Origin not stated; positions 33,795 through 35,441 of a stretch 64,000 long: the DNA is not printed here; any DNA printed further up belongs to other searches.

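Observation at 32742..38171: Tight operon of HAAAP permease, MIO ammonia-lyase, archaeal/eukaryal-type HisRS and MFS exporter directly upstream of copN: candidate undescribed histidine-centred system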

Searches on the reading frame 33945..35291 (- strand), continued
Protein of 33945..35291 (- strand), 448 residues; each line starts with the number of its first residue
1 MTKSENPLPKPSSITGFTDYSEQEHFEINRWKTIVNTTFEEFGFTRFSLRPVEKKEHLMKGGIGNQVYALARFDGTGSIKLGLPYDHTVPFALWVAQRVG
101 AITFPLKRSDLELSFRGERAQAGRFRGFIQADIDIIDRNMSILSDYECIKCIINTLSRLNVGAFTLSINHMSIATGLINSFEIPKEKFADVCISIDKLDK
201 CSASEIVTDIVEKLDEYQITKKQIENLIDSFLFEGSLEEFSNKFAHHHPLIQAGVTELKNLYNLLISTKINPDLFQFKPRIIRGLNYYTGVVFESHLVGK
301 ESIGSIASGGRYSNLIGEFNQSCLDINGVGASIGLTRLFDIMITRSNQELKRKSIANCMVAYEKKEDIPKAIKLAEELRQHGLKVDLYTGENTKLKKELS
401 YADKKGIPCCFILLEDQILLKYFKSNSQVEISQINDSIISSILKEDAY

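Call 48: search_protein_families(library=ncbifam, proteins=[L011:9974-11326:+, L030:9959-11341:+, L012:9953-11413:+, L014:2317-3798:+, L009:4121-5452:+, L001:8001-9365:+, L013:9983-11320:+, L008:9872-11338:+], max_evalue=1e-40)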
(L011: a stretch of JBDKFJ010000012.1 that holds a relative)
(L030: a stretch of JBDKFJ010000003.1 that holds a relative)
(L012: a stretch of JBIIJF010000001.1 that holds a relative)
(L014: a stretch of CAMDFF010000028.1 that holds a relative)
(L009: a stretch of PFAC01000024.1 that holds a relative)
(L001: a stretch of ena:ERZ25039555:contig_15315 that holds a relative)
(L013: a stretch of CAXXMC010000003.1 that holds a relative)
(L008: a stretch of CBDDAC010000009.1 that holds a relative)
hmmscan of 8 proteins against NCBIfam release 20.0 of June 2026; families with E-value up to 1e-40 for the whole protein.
L011:9974-11326:+ (450 aa): 2 families
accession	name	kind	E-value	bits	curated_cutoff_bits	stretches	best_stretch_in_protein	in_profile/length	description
TIGR00442.1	hisS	equivalog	3.5e-81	273.3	286.75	1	21-437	2-403/406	histidine--tRNA ligase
NF009085.0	PRK12420.1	equivalog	1.2e-49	169.8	540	1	22-431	7-410/426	histidine--tRNA ligase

L030:9959-11341:+ (460 aa): 2 families
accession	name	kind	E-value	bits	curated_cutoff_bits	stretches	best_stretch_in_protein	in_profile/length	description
TIGR00442.1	hisS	equivalog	4.9e-74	249.7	286.75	1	17-432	3-401/406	histidine--tRNA ligase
NF009085.0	PRK12420.1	equivalog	5.1e-46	157.9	540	1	19-444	9-421/426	histidine--tRNA ligase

L012:9953-11413:+ (486 aa): 2 families
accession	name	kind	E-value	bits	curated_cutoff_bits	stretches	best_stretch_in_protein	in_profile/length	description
TIGR00442.1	hisS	equivalog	2.6e-79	267.1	286.75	1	30-468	3-403/406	histidine--tRNA ligase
NF009085.0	PRK12420.1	equivalog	2.5e-54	185.2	540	1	48-467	25-415/426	histidine--tRNA ligase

L014:2317-3798:+ (493 aa): 2 families
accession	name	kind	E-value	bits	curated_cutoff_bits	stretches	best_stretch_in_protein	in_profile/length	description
TIGR00442.1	hisS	equivalog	5.7e-78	262.7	286.75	1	38-474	3-404/406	histidine--tRNA ligase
NF009085.0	PRK12420.1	equivalog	2.4e-53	182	540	1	57-474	26-417/426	histidine--tRNA ligase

L009:4121-5452:+ (443 aa): 3 families
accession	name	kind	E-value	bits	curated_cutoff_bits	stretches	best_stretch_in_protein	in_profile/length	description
TIGR00442.1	hisS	equivalog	1.1e-81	274.9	286.75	1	7-412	3-396/406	histidine--tRNA ligase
NF009085.0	PRK12420.1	equivalog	1.6e-50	172.7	540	1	7-412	7-409/426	histidine--tRNA ligase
TIGR00443.1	hisZ_biosyn_reg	equivalog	1.1e-42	146.3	271.65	1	27-331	17-312/314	ATP phosphoribosyltransferase regulatory subunit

L001:8001-9365:+ (454 aa): 2 families
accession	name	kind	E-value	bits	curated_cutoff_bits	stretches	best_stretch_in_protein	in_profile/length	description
TIGR00442.1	hisS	equivalog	1.3e-77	261.5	286.75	1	20-437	3-405/406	histidine--tRNA ligase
NF009085.0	PRK12420.1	equivalog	6.1e-56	190.5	540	1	20-437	7-418/426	histidine--tRNA ligase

L013:9983-11320:+ (445 aa): 3 families
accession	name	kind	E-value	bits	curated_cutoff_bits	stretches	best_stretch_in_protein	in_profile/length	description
TIGR00442.1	hisS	equivalog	1.5e-85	287.6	286.75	1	12-427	2-405/406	histidine--tRNA ligase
NF009085.0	PRK12420.1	equivalog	2e-53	182.3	540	1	11-427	5-418/426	histidine--tRNA ligase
TIGR00443.1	hisZ_biosyn_reg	equivalog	1.8e-45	155.4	271.65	1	34-336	18-311/314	ATP phosphoribosyltransferase regulatory subunit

L008:9872-11338:+ (488 aa): 3 families
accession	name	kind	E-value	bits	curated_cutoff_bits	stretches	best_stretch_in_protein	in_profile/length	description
TIGR00442.1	hisS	equivalog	1.1e-83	281.4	286.75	1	55-468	2-403/406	histidine--tRNA ligase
NF009085.0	PRK12420.1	equivalog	1e-54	186.5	540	1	54-465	5-413/426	histidine--tRNA ligase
TIGR00443.1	hisZ_biosyn_reg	equivalog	1.8e-45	155.4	271.65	1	65-379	6-311/314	ATP phosphoribosyltransferase regulatory subunit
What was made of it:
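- On Histidine--tRNA ligase (class IIa HisRS, TIGR00442): The whole lineage scores 250-288 bits, including TM6/Babeliales members (call 48).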

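Call 65: search_dna_similar(query=window:33945-35291:-, collection=plasmids, mode=protein, max_rows=12)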
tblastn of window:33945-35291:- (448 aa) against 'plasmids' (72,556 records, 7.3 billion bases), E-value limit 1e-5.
Records with a match: 88; places in all: 93; records where one place covers at least 80% of the query: 54.
Best place of each record, by identity: <60% 88.
By first word of the organism name: Tetragenococcus 9; Streptomyces 7; Sinorhizobium 5; Paracoccus 4; Haladaptatus 4; Escherichia 4; Listeria 4; Klebsiella 4; Acinetobacter 4; Bacillus 3; and 31 more.
By predicted mobility (MOB-suite, as given by PLSDB): non-mobilizable 70; mobilizable 15; conjugative 3.
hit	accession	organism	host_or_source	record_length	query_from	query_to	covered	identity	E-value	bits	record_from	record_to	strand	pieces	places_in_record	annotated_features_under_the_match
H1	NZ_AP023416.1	Vescimonas fastidiosa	Homo sapiens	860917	11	418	91%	33.0%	3e-55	205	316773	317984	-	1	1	hisS: histidine--tRNA ligase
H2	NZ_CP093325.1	Bacillus sp. N5-665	whole organism,peat soil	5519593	13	430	93%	31.5%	4e-42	167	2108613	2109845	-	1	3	none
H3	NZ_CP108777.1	Embleya sp. NBC_00896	-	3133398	1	407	91%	32.2%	2e-49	188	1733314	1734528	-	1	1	none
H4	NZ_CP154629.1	Acetoanaerobium noterae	cell culture,Sludge of a digestion ...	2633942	10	429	94%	30.4%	9e-42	166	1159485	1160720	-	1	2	none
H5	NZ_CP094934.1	Paraclostridium bifermentans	Homo sapiens,feces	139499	5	418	92%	30.7%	1e-39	159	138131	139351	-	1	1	hisS: histidine--tRNA ligase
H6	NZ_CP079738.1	Paraclostridium bifermentans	whole organism,soil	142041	5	418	92%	30.7%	7e-39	157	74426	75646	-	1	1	hisS: histidine--tRNA ligase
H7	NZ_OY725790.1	Parabacteroides distasonis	-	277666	8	418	92%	30.8%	4e-40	160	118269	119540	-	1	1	hisS: histidine--tRNA ligase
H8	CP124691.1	Paraclostridium bifermentans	Whole organism,peat soil sample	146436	10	418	90%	30.9%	6e-31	160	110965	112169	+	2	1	none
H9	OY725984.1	Phocaeicola massiliensis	-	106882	10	418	91%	30.1%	2e-37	152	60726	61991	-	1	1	record has no annotation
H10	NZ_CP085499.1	Bacillus cereus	coffee,cell culture,root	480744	13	418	91%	29.2%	2e-34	144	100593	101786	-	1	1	histidine--tRNA ligase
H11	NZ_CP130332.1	Lysinibacillus fusiformis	Winter wheat (Triticum ...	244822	12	424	92%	28.7%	9e-30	130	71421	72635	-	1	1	histidine--tRNA ligase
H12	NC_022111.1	Prevotella sp. oral taxon 299 str. F0039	Homo sapiens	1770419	10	418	91%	28.2%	4e-36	149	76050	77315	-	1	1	none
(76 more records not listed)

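Call 74: search_protein_families(library=pfam, proteins=[L027:6318-7217:+, L027:7534-8340:+, L027:8347-9030:+, L027:9027-9749:+, L030:12018-12719:+, L022:14370-15722:+, L007:6662-7642:-, L028:7897-8730:+, L007:5979-6647:+], max_evalue=0.001)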
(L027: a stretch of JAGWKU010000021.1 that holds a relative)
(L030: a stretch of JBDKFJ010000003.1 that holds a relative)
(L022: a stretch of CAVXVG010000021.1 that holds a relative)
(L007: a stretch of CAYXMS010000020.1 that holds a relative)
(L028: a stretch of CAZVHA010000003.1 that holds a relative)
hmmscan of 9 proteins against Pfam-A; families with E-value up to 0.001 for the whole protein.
L027:6318-7217:+ (299 aa): 1 family
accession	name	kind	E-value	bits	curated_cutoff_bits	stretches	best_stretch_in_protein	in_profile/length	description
PF00892.27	EamA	-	5.7e-22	78.9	28.2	2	153-289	2-133/135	EamA-like transporter family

L027:7534-8340:+ (268 aa): 1 family
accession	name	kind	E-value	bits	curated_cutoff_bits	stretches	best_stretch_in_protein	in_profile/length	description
PF00497.25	SBP_bac_3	-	1.2e-25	90.2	26.4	1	39-264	1-130/132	Bacterial extracellular solute-binding proteins, family 3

L027:8347-9030:+ (227 aa): 1 family
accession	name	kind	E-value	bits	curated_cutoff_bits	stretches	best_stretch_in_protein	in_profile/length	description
PF00528.27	BPD_transp_1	-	8.3e-19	68.5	26.4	1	39-221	1-183/184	Binding-protein-dependent transport system inner membrane component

L027:9027-9749:+ (240 aa): 4 families
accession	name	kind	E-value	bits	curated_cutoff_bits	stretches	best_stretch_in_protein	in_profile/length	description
PF00005.33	ABC_tran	-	6.2e-32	111.5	25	1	21-167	1-137/137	ABC transporter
PF13304.12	AAA_21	-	5.4e-11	43.5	27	1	136-199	235-301/304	AAA domain, putative AbiEii toxin, Type IV TA system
PF02463.25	SMC_N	-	1.6e-07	31.4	40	1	32-203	25-205/220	RecF/RecN/SMC N terminal domain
PF13476.12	AAA_23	-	9.3e-05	23.6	27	1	15-52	12-40/201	AAA domain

L030:12018-12719:+ (233 aa): 1 family
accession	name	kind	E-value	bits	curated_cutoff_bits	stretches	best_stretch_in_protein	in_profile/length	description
PF01177.27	Asp_Glu_race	-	1.9e-12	47.9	31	1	64-215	55-209/211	Asp/Glu/Hydantoin racemase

L022:14370-15722:+ (450 aa): 1 family
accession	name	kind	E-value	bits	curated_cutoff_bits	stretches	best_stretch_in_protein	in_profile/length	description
PF00474.23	SSF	-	1.6e-26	93.6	22.8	2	36-197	1-164/406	Sodium:solute symporter family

L007:6662-7642:- (326 aa): 0 families

L028:7897-8730:+ (277 aa): 0 families

L007:5979-6647:+ (222 aa): 1 family
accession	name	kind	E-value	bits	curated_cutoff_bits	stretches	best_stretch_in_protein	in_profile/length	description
PF01177.27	Asp_Glu_race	-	1.1e-06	29.1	31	1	8-219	1-210/211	Asp/Glu/Hydantoin racemase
